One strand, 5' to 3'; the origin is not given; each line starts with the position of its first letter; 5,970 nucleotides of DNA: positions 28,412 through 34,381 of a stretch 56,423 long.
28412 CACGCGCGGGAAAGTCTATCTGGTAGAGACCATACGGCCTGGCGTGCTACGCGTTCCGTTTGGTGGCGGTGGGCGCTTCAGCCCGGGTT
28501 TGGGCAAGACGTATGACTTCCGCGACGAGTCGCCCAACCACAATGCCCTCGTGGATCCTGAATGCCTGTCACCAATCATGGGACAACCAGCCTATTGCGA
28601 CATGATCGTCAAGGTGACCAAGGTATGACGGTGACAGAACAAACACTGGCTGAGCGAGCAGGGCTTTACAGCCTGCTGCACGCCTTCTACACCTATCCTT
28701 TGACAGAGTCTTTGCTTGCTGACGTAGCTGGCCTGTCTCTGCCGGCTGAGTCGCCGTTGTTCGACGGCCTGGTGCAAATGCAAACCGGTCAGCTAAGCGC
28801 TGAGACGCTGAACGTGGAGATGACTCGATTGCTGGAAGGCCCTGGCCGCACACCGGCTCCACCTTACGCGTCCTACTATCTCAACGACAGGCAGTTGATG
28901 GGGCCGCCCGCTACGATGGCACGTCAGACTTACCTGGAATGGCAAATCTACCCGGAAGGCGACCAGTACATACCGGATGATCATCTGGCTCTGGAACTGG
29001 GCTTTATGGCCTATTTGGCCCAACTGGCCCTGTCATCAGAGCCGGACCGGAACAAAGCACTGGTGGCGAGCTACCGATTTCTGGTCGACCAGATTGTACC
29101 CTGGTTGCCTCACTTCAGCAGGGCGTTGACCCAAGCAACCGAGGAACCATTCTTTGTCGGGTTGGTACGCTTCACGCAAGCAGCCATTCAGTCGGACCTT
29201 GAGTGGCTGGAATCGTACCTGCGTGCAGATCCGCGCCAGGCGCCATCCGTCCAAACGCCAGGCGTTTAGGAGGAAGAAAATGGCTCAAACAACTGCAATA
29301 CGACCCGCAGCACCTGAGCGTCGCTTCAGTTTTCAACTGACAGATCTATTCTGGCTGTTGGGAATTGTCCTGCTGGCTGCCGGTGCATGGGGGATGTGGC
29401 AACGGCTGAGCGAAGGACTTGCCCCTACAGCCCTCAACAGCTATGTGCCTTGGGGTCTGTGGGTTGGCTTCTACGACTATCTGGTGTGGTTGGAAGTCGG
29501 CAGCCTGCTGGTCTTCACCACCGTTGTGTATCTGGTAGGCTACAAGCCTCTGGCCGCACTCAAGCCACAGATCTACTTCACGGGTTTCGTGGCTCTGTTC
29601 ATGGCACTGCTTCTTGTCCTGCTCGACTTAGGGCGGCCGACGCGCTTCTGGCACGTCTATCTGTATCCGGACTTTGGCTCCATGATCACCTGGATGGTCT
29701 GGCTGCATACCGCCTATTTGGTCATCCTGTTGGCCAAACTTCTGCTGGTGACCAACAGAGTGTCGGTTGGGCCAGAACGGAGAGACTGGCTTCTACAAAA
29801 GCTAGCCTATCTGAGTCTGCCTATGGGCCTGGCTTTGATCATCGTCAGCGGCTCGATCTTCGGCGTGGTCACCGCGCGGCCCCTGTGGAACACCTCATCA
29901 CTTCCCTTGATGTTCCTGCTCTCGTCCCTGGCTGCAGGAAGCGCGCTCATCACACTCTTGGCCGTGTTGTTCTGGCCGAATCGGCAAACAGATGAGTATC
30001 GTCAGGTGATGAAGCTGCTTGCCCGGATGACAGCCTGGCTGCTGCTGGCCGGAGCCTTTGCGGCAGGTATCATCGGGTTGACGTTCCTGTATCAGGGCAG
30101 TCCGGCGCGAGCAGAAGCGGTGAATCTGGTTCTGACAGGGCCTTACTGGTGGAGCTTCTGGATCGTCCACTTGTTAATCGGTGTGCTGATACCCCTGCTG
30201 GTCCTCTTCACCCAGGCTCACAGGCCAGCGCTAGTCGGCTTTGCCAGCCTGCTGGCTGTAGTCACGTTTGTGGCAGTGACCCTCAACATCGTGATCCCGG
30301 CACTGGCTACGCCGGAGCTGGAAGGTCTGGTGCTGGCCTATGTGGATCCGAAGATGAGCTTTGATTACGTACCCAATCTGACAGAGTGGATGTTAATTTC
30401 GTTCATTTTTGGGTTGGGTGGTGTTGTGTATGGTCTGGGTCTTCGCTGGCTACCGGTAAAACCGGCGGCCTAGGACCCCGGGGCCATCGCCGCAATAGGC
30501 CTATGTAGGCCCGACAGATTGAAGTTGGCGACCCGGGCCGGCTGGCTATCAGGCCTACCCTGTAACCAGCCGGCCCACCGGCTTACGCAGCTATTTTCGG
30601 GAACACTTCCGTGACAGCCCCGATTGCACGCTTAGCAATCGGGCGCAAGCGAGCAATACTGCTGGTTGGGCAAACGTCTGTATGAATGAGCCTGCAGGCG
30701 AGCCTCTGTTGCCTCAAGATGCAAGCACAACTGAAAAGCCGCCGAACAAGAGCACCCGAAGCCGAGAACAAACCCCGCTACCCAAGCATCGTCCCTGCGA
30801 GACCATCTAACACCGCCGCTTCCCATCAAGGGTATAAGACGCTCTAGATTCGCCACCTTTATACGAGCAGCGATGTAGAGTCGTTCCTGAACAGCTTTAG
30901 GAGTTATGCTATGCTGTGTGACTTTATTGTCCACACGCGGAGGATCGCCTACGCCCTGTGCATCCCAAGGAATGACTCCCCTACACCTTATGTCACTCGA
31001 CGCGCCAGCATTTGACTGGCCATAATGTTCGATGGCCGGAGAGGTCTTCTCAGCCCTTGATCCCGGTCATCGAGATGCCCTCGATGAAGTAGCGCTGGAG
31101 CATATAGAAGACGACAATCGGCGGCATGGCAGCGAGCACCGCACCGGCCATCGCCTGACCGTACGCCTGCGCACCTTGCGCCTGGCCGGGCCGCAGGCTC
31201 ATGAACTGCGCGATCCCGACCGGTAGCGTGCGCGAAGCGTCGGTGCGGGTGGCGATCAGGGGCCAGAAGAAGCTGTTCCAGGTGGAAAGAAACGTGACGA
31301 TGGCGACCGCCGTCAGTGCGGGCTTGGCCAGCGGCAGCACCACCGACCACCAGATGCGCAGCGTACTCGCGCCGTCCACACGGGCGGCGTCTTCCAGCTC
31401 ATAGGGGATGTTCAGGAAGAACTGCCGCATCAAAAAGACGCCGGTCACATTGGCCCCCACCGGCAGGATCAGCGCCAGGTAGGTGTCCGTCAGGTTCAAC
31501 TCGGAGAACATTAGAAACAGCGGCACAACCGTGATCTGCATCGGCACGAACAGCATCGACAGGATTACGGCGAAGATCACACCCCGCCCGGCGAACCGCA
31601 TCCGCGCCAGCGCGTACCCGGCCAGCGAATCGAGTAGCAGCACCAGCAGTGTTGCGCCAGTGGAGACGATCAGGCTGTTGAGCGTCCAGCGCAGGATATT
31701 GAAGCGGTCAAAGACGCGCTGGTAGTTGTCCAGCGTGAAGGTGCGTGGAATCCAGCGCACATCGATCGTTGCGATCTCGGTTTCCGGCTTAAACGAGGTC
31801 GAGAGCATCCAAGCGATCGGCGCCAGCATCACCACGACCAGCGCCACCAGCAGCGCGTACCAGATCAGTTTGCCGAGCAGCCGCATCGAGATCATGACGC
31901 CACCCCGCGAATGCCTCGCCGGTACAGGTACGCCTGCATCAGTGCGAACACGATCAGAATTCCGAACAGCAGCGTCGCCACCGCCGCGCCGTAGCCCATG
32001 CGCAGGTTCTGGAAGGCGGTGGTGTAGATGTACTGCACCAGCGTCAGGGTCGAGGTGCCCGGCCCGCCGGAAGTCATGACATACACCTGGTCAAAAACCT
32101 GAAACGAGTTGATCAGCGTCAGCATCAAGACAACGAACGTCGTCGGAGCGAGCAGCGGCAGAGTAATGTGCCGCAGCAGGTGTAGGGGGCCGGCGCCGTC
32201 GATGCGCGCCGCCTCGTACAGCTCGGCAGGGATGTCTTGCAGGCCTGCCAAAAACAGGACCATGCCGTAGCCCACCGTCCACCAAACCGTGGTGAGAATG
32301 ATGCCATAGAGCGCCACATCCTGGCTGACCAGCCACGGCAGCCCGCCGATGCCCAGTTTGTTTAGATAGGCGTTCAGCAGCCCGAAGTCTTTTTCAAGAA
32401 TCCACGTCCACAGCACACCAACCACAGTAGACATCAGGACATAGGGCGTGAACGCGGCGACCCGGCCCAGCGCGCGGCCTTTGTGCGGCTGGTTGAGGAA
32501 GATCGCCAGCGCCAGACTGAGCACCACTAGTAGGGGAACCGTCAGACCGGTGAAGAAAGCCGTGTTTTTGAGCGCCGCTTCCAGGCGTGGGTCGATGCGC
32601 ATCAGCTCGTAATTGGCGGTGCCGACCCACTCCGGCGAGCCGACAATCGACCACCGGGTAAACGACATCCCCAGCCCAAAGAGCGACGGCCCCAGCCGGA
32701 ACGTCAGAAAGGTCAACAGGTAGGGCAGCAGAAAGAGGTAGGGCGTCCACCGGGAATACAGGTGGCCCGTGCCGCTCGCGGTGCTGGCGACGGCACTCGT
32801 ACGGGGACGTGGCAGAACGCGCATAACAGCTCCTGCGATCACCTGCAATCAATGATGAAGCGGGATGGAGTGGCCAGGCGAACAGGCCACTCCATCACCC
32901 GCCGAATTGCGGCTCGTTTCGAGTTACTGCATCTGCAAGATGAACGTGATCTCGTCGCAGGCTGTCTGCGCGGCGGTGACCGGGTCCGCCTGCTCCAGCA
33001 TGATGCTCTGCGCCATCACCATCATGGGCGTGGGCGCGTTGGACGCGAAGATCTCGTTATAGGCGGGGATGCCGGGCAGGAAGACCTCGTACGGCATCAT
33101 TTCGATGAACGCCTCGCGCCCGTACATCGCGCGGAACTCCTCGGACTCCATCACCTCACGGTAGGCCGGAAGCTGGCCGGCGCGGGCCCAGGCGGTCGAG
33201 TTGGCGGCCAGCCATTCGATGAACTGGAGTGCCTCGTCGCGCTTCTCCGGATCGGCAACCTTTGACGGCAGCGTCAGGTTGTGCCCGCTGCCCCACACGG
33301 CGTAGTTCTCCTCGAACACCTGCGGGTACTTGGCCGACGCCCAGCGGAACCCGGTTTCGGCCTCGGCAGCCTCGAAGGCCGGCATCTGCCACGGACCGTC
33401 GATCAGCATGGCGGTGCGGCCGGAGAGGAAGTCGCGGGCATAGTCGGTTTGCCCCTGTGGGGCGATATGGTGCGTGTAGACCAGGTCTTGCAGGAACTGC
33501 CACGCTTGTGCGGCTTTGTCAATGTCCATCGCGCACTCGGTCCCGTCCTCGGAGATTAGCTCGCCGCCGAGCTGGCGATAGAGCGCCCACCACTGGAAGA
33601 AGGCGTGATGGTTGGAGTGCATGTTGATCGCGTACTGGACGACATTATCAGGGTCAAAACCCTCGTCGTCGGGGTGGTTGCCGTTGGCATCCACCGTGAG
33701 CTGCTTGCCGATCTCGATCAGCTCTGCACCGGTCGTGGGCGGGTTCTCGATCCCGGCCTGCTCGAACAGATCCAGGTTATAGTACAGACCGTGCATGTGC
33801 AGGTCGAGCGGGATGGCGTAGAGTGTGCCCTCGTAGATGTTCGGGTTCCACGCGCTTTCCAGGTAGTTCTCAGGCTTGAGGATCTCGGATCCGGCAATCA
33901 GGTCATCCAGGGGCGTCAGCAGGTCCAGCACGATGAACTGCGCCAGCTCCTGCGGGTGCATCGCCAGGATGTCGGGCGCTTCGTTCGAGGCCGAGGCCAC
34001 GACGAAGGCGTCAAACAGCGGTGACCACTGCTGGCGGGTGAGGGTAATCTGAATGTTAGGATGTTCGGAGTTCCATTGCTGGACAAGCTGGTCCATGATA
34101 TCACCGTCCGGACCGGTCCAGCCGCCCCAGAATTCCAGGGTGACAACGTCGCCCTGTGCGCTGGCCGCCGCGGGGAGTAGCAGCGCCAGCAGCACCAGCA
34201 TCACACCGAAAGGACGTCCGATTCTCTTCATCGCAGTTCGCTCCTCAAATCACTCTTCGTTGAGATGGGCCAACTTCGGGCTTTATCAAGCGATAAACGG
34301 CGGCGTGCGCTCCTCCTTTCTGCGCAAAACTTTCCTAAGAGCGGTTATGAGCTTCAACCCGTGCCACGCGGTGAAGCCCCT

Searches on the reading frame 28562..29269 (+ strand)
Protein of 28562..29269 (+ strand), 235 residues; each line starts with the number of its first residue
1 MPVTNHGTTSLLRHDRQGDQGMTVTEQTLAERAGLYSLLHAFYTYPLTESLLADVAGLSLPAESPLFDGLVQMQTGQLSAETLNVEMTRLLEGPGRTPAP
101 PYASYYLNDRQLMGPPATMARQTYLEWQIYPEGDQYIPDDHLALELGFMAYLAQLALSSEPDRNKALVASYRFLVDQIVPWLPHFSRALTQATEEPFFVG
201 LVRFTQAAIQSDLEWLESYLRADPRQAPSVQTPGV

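Call 3: search_protein_families(library=pfam, proteins=[window:28562-29269:+])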
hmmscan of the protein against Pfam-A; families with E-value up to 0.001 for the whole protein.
window:28562-29269:+ (235 aa): 1 family
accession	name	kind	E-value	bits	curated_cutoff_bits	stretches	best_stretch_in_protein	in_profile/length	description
PF02613.20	Nitrate_red_del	-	2e-21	76.9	22.2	1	75-185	20-134/136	Nitrate reductase delta subunit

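Call 7: search_protein_families(library=ncbifam, proteins=[window:28562-29269:+])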
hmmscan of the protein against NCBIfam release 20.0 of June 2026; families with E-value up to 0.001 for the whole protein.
window:28562-29269:+ (235 aa): 4 families
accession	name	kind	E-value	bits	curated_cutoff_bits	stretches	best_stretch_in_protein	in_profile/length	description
NF003442.0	PRK04976.1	equivalog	4.9e-18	65.8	132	1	95-217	89-209/211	molecular chaperone TorD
NF008632.0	PRK11621.1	equivalog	2.1e-11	43.8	162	1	77-210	62-186/203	Tat proofreading chaperone DmsD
TIGR03482.1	DMSO_red_II_cha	subfamily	3.6e-10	40.2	152.3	1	35-217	5-193/197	DMSO reductase family type II enzyme chaperone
NF042981.1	EthbenzDh_ebdD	equivalog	4.8e-05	23.1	360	1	140-215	138-214/222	ethylbenzene dehydrogenase subunit delta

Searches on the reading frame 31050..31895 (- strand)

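Call 3: search_protein_families(library=pfam, proteins=[window:31050-31895:-])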
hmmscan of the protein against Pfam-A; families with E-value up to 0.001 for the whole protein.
window:31050-31895:- (281 aa): 1 family
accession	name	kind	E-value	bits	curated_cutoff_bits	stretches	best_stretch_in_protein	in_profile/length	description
PF00528.27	BPD_transp_1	-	9.1e-15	55.3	26.4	1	91-272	3-180/184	Binding-protein-dependent transport system inner membrane component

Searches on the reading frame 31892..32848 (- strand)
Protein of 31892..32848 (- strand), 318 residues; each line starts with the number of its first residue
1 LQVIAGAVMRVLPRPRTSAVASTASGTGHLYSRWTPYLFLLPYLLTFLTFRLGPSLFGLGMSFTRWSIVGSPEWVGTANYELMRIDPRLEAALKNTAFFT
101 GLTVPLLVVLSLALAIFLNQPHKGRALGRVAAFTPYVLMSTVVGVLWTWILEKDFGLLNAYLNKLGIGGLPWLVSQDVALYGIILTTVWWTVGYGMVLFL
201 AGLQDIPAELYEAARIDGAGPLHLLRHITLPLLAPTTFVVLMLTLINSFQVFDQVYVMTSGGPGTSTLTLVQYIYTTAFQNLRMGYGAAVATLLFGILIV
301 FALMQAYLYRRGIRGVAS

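Call 3: search_protein_families(library=pfam, proteins=[window:31892-32848:-])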
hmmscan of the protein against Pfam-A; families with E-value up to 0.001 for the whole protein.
window:31892-32848:- (318 aa): 1 family
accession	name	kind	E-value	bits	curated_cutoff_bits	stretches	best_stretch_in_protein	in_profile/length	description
PF00528.27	BPD_transp_1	-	4.8e-17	62.7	26.4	1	98-311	24-181/184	Binding-protein-dependent transport system inner membrane component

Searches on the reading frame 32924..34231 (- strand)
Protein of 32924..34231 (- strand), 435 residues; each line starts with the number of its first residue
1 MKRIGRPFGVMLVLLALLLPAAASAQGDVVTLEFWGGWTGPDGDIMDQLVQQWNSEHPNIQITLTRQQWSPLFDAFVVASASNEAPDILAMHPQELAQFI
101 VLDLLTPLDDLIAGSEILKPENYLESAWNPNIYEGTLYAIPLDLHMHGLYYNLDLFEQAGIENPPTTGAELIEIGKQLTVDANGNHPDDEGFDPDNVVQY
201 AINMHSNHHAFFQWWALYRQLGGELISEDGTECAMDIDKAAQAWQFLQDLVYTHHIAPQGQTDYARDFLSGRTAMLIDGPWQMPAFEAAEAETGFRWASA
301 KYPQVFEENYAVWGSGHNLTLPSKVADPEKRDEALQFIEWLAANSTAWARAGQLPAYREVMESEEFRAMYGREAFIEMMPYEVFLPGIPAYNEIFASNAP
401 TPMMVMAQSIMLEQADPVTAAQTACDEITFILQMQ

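Call 7: search_protein_families(library=ncbifam, proteins=[window:32924-34231:-])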
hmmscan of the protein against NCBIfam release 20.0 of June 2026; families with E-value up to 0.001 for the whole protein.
window:32924-34231:- (435 aa): 4 families
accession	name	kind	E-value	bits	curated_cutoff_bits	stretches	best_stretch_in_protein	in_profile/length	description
NF053763.1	ABCarbgalBndGanS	equivalog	1.8e-12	46.7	700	1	46-429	53-412/420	galactooligosaccharide ABC transporter substrate-binding protein GanS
NF007011.0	PRK09474.1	equivalog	3.7e-11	42.5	291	1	69-289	66-264/396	maltose/maltodextrin ABC transporter substrate-binding protein MalE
NF008211.0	PRK10974.1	equivalog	2.9e-09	36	411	1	15-179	13-182/439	sn-glycerol-3-phosphate ABC transporter substrate-binding protein UgpB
TIGR03850.1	bind_CPR_0540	equivalog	1.3e-08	33.9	299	1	44-356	48-359/437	carbohydrate ABC transporter substrate-binding protein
